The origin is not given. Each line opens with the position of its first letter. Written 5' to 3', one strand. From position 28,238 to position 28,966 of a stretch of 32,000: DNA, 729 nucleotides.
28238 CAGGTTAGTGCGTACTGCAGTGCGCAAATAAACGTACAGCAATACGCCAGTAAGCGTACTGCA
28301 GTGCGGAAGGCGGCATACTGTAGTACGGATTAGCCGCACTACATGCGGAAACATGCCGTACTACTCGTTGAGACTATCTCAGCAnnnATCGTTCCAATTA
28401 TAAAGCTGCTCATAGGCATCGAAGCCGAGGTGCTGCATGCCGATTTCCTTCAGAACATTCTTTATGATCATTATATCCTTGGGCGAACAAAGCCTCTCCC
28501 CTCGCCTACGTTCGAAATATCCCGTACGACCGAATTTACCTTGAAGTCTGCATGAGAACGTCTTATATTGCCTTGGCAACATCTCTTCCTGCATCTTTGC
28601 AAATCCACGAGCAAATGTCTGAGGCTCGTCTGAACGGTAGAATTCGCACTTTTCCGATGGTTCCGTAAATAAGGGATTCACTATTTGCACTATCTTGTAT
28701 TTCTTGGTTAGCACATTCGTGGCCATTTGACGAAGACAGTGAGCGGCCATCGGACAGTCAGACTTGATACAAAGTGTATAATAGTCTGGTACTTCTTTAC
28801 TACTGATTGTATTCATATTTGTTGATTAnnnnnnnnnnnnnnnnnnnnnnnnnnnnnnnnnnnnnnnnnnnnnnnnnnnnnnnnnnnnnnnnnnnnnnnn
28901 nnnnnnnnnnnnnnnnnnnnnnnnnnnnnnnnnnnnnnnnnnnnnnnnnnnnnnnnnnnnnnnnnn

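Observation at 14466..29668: Convergent surface-protein module: each of two paralogous small Cys-rich proteins precedes a large cell-surface protein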

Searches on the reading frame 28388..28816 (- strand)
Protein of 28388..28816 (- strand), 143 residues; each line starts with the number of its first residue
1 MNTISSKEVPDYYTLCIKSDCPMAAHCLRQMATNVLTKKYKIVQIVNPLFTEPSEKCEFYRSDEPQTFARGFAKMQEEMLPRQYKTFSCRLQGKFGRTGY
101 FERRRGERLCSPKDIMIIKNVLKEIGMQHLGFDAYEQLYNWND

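Call 5: search_protein_families(library=pfam, proteins=[window:28388-28816:-], max_evalue=0.01)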
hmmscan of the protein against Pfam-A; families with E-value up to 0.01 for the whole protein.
window:28388-28816:- (143 aa): 1 family
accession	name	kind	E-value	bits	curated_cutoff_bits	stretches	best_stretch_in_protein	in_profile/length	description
PF19555.4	DUF6078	-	1.5e-33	116.6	27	1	6-141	8-145/145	Family of unknown function (DUF6078)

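Call 6: search_protein_families(library=ncbifam, proteins=[window:28388-28816:-], max_evalue=0.01)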
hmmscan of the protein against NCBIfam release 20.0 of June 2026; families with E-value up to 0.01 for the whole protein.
window:28388-28816:- (143 aa): 0 families

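Call 13: find_homologous_proteins(query=window:28388-28816:-, max_evalue=0.001)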
Query window:28388-28816:- (143 aa): 242 proteins with E <= 0.001 among 242 candidates; the best 120 are listed.
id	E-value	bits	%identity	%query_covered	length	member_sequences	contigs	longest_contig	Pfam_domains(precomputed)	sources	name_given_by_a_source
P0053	9.9e-91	319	97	100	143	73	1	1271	PF19555.5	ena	-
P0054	3.6e-88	311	94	100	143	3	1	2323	PF19555.5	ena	-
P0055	2.4e-85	302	92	100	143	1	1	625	PF19555.5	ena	-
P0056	2.4e-84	298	91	100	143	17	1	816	PF19555.5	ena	-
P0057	3.0e-84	298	90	100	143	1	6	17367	PF19555.5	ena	-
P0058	5.0e-84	297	90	100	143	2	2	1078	PF19555.5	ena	-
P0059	6.2e-83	294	90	100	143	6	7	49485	PF19555.5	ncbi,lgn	-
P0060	2.0e-80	286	86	100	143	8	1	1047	PF19555.5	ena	-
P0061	2.0e-71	257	77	100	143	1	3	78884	PF19555.5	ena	-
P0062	2.7e-71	256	77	100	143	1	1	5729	PF19555.5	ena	-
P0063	5.3e-71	255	77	100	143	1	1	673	PF19555.5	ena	-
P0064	7.3e-71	255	76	100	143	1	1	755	PF19555.5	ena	-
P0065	7.3e-71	255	77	100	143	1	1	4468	PF19555.5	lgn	-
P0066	7.5e-71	255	76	100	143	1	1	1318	PF19555.5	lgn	-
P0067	1.0e-70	254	76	100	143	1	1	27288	PF19555.5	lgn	-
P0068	1.9e-70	253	76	100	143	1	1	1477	PF19555.5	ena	-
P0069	1.9e-70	253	76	100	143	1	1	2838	PF19555.5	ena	-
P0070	1.9e-70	253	77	100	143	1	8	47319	PF19555.5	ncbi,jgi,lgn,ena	jgi:hypothetical protein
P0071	2.6e-70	253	76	100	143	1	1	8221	PF19555.5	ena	-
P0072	2.7e-70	253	76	100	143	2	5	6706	PF19555.5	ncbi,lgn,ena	-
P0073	2.7e-70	253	77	100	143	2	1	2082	PF19555.5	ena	-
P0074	2.7e-70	253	77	100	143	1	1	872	PF19555.5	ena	-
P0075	2.7e-70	253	77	100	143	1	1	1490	PF19555.5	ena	-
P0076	3.8e-70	252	76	100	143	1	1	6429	PF19555.5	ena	-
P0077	3.8e-70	252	76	100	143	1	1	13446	PF19555.5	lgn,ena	-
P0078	5.0e-70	252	76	100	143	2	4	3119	PF19555.5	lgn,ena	-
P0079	5.1e-70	252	76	100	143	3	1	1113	PF19555.5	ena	-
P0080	5.1e-70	252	76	100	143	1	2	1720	PF19555.5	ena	-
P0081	5.1e-70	252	76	100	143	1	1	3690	PF19555.5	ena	-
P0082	5.1e-70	252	76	100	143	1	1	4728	PF19555.5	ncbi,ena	-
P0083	7.0e-70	251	76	100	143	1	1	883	PF19555.5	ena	-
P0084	7.1e-70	251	76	100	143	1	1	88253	PF19555.5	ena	-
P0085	7.1e-70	251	76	100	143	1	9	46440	PF19555.5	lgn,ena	-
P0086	7.1e-70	251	76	100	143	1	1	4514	PF19555.5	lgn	-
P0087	7.1e-70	251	76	100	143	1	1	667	PF19555.5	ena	-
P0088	9.7e-70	251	76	100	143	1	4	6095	PF19555.5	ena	-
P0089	9.8e-70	251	76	100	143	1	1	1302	PF19555.5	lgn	-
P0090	1.0e-69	251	76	100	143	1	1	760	PF19555.5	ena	-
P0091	1.3e-69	251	76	100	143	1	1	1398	PF19555.5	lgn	-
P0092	1.3e-69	251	76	100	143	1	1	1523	PF19555.5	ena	-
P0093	1.4e-69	251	76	100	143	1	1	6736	PF19555.5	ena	-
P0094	1.7e-69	250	76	100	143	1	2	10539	PF19555.5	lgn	-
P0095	1.8e-69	250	76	100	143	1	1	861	PF19555.5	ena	-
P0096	1.9e-69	250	76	100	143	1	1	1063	PF19555.5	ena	-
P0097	2.0e-69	250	75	100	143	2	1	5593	PF19555.5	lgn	-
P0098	2.6e-69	250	76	100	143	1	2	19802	PF19555.5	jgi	-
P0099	2.6e-69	250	76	100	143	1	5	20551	PF19555.5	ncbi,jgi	jgi:hypothetical protein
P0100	2.6e-69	250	76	100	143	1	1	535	PF19555.5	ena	-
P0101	2.7e-69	250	76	100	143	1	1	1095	PF19555.5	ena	-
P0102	3.3e-69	249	76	100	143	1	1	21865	PF19555.5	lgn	-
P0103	3.5e-69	249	76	100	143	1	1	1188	PF19555.5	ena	-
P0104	3.6e-69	249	76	100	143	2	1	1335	PF19555.5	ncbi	-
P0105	6.7e-69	248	76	100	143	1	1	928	PF19555.5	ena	-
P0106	6.8e-69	248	74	100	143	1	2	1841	PF19555.5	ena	-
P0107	6.9e-69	248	75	100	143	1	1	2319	PF19555.5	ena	-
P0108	7.3e-69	248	76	100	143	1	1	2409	PF19555.5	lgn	-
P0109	9.3e-69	248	75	100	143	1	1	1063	PF19555.5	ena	-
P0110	9.6e-69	248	74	100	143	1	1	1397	PF19555.5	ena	-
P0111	1.3e-68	247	74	100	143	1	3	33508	PF19555.5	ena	-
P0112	1.3e-68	247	76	100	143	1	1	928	PF19555.5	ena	-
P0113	2.5e-68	246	74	100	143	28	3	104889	PF19555.5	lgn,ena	-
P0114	3.2e-68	246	75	100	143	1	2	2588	PF19555.5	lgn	-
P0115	3.4e-68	246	75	100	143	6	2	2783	PF19555.5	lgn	-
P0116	4.0e-68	246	76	98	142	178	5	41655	PF19555.5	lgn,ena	-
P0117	8.4e-68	245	75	100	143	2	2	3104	PF19555.5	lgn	-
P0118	1.2e-67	244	74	100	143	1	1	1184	PF19555.5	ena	-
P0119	1.8e-67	244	73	100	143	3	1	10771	PF19555.5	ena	-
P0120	5.8e-67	242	73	100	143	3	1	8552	PF19555.5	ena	-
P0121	8.8e-67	241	72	100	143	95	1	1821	PF19555.5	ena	-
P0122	1.1e-66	241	74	100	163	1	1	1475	PF19555.5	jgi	jgi:hypothetical protein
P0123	3.2e-66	240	76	97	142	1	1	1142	PF19555.5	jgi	jgi:hypothetical protein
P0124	3.5e-66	240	72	98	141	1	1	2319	PF19555.5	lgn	-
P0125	3.5e-66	240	70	100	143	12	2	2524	PF19555.5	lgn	-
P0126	7.9e-66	238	73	100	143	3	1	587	PF19555.5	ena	-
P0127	1.1e-65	238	71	100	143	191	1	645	PF19555.5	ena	-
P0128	1.5e-65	237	73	100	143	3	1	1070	PF19555.5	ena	-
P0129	2.0e-65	237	73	98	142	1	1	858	PF19555.5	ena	-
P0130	3.4e-65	236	65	100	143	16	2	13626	PF19555.5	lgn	-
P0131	3.8e-65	236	73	98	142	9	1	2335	PF19555.5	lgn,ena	-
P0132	3.8e-65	236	72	100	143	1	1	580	PF19555.5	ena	-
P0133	4.0e-65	236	71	100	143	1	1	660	PF19555.5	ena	-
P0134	4.6e-65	236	71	100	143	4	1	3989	PF19555.5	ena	-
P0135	7.5e-65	235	73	100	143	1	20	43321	PF19555.5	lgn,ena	-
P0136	1.0e-64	235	71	99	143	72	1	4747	PF19555.5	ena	-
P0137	1.2e-64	235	72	100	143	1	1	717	PF19555.5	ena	-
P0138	2.5e-64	234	73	100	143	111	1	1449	PF19555.5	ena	-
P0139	4.1e-64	233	70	100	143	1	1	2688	PF19555.5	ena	-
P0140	4.8e-64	233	69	100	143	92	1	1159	PF19555.5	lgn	-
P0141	5.4e-63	229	69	100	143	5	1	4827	PF19555.5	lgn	-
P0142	1.3e-62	228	71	100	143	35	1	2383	PF19555.5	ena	-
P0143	2.0e-62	227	70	99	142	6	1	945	PF19555.5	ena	-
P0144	7.2e-62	226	72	93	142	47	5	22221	PF19555.5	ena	-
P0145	1.7e-61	224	69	100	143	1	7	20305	PF19555.5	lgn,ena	-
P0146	3.7e-61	223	71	98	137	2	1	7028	PF19555.5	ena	-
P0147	5.3e-61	223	68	99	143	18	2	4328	PF19555.5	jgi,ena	jgi:hypothetical protein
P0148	6.0e-61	223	68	99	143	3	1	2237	PF19555.5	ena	-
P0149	8.9e-61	222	71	100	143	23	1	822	PF19555.5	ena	-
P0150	9.3e-61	222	67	100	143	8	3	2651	PF19555.5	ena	-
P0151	1.3e-60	221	68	100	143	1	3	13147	PF19555.5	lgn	-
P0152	2.4e-60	221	68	100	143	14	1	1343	PF19555.5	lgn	-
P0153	2.6e-60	220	68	100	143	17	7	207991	PF19555.5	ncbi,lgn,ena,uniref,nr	ncbi:DUF6078 family protein [Prevotella sp. FD3004]|uniref:DUF6078 family protein n=1 Tax=Prevotella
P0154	4.7e-60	220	67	99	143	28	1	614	PF19555.5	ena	-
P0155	5.3e-60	219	66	100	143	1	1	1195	PF19555.5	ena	-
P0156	9.8e-60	219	66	100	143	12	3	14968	PF19555.5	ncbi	-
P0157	1.2e-59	218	72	93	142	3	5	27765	PF19555.5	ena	-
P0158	1.4e-59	218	66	100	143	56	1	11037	PF19555.5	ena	-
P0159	1.4e-59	218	66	99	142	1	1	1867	PF19555.5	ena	-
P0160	1.5e-59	218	65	100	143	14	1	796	PF19555.5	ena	-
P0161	1.6e-59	218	69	94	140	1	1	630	PF19555.5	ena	-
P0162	1.6e-59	218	70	94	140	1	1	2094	PF19555.5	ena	-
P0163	1.9e-59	218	65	100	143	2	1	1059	PF19555.5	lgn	-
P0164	1.9e-59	218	66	100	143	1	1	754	PF19555.5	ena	-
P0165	2.2e-59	217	67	99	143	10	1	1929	PF19555.5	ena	-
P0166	3.1e-59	217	68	94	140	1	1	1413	PF19555.5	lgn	-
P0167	3.6e-59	217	65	99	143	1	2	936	PF19555.5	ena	-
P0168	5.9e-59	216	68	94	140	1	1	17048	PF19555.5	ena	-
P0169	9.7e-59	215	69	99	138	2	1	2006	PF19555.5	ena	-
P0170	1.1e-58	215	65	100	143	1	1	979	PF19555.5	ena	-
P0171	1.3e-58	215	67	99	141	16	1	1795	PF19555.5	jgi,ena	-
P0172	1.5e-58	215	66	100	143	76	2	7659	PF19555.5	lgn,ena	-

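Call 29: find_encoding_contigs(protein=P0059, flank=10000, max_places=6)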
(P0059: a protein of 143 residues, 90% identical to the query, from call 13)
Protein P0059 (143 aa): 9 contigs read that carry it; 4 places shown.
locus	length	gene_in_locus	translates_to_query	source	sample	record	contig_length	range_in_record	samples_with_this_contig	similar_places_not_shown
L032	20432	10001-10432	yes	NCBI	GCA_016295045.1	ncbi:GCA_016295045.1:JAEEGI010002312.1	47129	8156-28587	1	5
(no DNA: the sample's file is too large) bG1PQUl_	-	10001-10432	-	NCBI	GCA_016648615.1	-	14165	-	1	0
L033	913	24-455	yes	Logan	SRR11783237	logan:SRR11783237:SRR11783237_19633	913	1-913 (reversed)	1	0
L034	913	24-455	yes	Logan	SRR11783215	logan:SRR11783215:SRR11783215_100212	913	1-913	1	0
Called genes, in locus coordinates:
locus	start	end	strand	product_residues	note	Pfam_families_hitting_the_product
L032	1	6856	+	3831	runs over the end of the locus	PF13306:LRR_5, PF13855:LRR_8 (faint), PF03829:PTSIIA_gutA (faint), PF13306:LRR_5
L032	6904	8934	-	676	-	PF19190:BACON_2 (weak), PF13004:BACON, PF02368:Big_2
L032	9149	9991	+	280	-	-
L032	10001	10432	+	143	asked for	PF19555:DUF6078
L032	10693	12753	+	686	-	-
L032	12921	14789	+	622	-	-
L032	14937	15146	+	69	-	PF12668:DUF3791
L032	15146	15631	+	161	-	PF13151:DUF3990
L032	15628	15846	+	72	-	-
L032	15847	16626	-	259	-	PF13472:Lipase_GDSL_2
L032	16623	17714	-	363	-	PF01757:Acyl_transf_3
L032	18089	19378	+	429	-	-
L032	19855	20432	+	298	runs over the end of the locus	PF01757:Acyl_transf_3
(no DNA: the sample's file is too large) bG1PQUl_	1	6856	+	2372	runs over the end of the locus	?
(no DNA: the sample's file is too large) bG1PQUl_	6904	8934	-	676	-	PF19190:BACON_2 (weak), PF13004:BACON, PF02368:Big_2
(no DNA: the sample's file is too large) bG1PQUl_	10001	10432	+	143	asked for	PF19555:DUF6078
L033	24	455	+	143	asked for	PF19555:DUF6078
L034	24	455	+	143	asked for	PF19555:DUF6078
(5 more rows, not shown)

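Call 30: find_encoding_contigs(protein=P0153, flank=10000, max_places=6)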
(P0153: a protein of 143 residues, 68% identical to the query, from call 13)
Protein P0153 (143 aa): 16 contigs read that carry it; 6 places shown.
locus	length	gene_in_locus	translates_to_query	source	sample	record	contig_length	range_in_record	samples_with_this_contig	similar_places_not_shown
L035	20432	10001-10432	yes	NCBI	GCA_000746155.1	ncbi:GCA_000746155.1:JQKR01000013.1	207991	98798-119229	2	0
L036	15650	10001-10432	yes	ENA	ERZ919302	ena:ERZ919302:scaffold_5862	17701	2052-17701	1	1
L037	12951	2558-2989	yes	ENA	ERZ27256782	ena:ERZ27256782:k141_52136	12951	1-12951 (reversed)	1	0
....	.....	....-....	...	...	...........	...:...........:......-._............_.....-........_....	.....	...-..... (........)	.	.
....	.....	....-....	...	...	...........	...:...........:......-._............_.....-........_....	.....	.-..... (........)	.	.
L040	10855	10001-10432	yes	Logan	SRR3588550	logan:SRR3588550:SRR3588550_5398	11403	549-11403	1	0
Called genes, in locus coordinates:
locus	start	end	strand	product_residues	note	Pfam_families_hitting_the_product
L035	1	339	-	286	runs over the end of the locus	PF01061:ABC2_membrane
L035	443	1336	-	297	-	PF00892:EamA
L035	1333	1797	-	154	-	-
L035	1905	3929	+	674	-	PF22745:Nlig-Ia, PF01653:DNA_ligase_aden, PF03120:OB_DNA_ligase, PF03119:DNA_ligase_ZBD, PF12826:HHH_2, PF14520:HHH_5 (weak), PF00633:HHH (faint), PF00533:BRCT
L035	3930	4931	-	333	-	-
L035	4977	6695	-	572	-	PF00884:Sulfatase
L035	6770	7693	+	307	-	PF01734:Patatin, PF19890:DUF6363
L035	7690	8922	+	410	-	PF00144:Beta-lactamase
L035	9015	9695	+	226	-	PF01746:tRNA_m1G_MT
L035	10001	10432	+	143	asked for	PF19555:DUF6078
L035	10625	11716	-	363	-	PF00579:tRNA-synt_1b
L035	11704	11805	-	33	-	-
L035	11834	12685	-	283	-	PF01734:Patatin, PF19890:DUF6363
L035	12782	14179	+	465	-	PF05195:AMP_N, PF00557:Peptidase_M24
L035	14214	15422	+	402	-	PF03051:Peptidase_C1_2, PF00112:Peptidase_C1 (faint), PF03051:Peptidase_C1_2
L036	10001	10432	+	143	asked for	PF19555:DUF6078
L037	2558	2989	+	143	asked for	PF19555:DUF6078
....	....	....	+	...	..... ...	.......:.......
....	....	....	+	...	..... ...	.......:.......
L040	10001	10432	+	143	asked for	PF19555:DUF6078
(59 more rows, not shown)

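Call 32: search_protein_families(library=padloc, proteins=[window:28388-28816:-], max_evalue=0.01)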
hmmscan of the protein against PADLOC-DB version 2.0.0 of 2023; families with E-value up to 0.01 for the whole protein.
window:28388-28816:- (143 aa): 0 families

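Call 33: search_protein_families(library=phrogs, proteins=[window:28388-28816:-], max_evalue=0.01)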
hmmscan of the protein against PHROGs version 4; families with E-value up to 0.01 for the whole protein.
window:28388-28816:- (143 aa): 0 families

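Call 73: search_dna_similar(query=window:28388-28816:-, collection=phages, mode=protein, max_evalue=0.001)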
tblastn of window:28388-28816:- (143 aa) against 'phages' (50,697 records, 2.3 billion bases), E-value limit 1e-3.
Records with a match: 4; places in all: 4; records where one place covers at least 80% of the query: 4.
Best place of each record, by identity: <60% 4.
By first word of the organism name: Bacteriophage 4.
By host as written in the record: - 4.
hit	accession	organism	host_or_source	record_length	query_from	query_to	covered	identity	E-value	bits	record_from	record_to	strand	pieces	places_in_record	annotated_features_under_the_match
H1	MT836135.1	Bacteriophage sp.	human fecal samples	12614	4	141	97%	34.5%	1e-15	78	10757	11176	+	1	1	record has no annotation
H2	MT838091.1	Bacteriophage sp.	human fecal samples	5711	9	142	94%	33.8%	1e-15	78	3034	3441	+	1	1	record has no annotation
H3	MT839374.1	Bacteriophage sp.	human fecal samples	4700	1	141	99%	30.8%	7e-15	76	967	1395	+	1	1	record has no annotation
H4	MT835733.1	Bacteriophage sp.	human fecal samples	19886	2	141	98%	29.6%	2e-13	71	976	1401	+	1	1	record has no annotation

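Call 74: search_dna_similar(query=window:28388-28816:-, collection=plasmids, mode=protein, max_evalue=0.001)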
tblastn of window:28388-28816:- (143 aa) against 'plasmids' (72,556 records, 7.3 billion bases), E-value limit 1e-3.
Records with a match: 4; places in all: 4; records where one place covers at least 80% of the query: 4.
Best place of each record, by identity: <60% 4.
By first word of the organism name: Parabacteroides 2; Bacteroides 1; Treponema 1.
By predicted mobility (MOB-suite, as given by PLSDB): non-mobilizable 4.
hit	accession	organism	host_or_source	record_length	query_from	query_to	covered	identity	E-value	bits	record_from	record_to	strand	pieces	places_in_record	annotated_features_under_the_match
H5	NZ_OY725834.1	Parabacteroides distasonis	-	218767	7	143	96%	41.7%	3e-28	115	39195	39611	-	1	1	DUF6078 family protein | pbpC: penicillin-binding protein 1C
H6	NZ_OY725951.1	Bacteroides finegoldii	-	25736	8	141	94%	33.8%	9e-17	82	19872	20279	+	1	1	DUF6078 family protein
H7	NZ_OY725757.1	Parabacteroides distasonis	-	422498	9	142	94%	28.1%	3e-12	69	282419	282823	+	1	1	DUF6078 family protein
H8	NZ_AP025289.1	Treponema saccharophilum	-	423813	9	141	93%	25.9%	1e-9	62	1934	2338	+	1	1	DUF6078 family protein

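Call 75: get_annotated_region(hit=H5, flank=7000)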
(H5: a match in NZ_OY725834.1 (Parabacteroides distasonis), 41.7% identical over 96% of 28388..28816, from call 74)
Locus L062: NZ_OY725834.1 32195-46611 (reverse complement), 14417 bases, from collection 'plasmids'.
description: Parabacteroides distasonis strain Parabacteroides distasonis TSDC17.2-1.1 plasmid 89, complete sequence
organism: Parabacteroides distasonis (NCBI taxid 823)
taxonomy: Bacteria; Bacteroidota; Bacteroidia; Bacteroidales; Tannerellaceae; Parabacteroides; Parabacteroides distasonis
host: -; source: -; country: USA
typing (MOB-suite, as given by PLSDB): non-mobilizable
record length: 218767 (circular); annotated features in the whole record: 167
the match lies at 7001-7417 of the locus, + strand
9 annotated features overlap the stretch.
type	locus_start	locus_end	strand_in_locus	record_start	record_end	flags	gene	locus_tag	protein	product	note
CDS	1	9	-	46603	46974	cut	-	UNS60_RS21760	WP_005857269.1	RNA-binding protein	-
CDS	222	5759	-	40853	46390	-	-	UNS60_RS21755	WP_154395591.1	MG2 domain-containing protein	-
CDS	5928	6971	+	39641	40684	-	-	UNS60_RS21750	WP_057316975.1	virulence RhuM family protein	-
CDS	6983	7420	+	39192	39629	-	-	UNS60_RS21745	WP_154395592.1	DUF6078 family protein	-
CDS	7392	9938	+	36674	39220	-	pbpC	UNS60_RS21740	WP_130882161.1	penicillin-binding protein 1C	GO:0009252 - peptidoglycan biosynthetic process [Evidence IEA]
CDS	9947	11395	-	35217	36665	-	-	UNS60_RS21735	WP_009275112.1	alpha-amylase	-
CDS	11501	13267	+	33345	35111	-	-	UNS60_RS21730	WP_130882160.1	alpha-glucosidase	-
CDS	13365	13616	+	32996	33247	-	-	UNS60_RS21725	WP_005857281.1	GlsB/YeaQ/YmgE family stress response membrane protein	-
CDS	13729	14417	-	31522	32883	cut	nhaA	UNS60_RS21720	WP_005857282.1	Na+/H+ antiporter NhaA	GO:1902600 - proton transmembrane transport [Evidence IEA]; GO:0006814 - sodium ion transport [Evidence IEA]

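Call 76: get_annotated_region(hit=H6, flank=7000)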
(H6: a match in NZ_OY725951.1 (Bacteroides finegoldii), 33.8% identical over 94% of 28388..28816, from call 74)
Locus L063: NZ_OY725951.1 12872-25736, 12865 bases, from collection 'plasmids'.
description: Bacteroides finegoldii strain Bacteroides finegoldii TSDC17.2-1.1 plasmid 49, complete sequence
organism: Bacteroides finegoldii (NCBI taxid 338188)
taxonomy: Bacteria; Bacteroidota; Bacteroidia; Bacteroidales; Bacteroidaceae; Bacteroides; Bacteroides finegoldii
host: -; source: -; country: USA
typing (MOB-suite, as given by PLSDB): non-mobilizable
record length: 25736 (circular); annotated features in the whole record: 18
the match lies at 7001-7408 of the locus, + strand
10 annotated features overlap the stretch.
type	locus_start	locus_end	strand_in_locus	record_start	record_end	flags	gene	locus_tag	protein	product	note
CDS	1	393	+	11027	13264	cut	-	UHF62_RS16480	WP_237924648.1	GH92 family glycosyl hydrolase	-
CDS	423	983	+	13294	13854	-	-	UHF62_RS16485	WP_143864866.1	RNA polymerase sigma-70 factor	-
CDS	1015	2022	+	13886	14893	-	-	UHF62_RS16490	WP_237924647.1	FecR domain-containing protein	-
CDS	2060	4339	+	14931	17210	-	-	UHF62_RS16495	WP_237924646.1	GH92 family glycosyl hydrolase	-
CDS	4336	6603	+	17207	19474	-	-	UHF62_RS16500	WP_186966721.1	GH92 family glycosyl hydrolase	-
CDS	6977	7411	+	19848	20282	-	-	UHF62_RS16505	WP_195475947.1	DUF6078 family protein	-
CDS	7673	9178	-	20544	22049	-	-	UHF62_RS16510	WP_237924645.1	BACON domain-containing protein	-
CDS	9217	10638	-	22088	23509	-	-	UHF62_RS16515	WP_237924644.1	DUF1735 domain-containing protein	-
CDS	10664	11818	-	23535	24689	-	-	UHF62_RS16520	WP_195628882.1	DUF1735 and LamG domain-containing protein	-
CDS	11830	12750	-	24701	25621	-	-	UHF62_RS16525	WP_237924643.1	glycoside hydrolase family 18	-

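Call 77: get_annotated_region(hit=H7, flank=7000)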
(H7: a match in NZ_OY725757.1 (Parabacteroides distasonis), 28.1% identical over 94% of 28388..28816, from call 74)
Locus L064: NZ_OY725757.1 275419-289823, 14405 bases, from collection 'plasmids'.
description: Parabacteroides distasonis strain Parabacteroides distasonis TSDC17.2-1.1 plasmid 12, complete sequence
organism: Parabacteroides distasonis (NCBI taxid 823)
taxonomy: Bacteria; Bacteroidota; Bacteroidia; Bacteroidales; Tannerellaceae; Parabacteroides; Parabacteroides distasonis
host: -; source: -; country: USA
typing (MOB-suite, as given by PLSDB): non-mobilizable
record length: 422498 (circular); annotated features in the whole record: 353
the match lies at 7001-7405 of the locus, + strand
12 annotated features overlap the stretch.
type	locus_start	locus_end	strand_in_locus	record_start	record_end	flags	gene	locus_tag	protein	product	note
CDS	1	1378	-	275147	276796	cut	-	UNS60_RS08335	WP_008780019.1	type I restriction-modification system subunit M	GO:0006306 - DNA methylation [Evidence IEA]; GO:0009307 - DNA restriction-modification system [Evidence IEA]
CDS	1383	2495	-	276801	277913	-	-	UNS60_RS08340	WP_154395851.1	AAA family ATPase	-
CDS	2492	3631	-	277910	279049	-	-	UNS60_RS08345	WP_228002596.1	restriction endonuclease subunit S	GO:0006304 - DNA modification [Evidence IEA]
CDS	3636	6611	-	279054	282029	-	-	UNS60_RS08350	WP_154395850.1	type I restriction endonuclease subunit R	-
CDS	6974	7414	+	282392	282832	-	-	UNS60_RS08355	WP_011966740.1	DUF6078 family protein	-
CDS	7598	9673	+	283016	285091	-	-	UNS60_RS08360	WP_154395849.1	BT4734/BF3469 family protein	-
CDS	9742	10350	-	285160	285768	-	-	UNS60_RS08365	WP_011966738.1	type 1 glutamine amidotransferase family protein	-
CDS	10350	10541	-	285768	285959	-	-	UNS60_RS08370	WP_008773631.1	hypothetical protein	-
CDS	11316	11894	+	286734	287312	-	-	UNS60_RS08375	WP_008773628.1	metallophosphoesterase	-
CDS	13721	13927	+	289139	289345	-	-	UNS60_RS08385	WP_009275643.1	helix-turn-helix transcriptional regulator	-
CDS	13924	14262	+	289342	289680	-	-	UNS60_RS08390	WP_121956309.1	HipA N-terminal domain-containing protein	-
CDS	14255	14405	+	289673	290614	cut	-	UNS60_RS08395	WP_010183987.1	HipA domain-containing protein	-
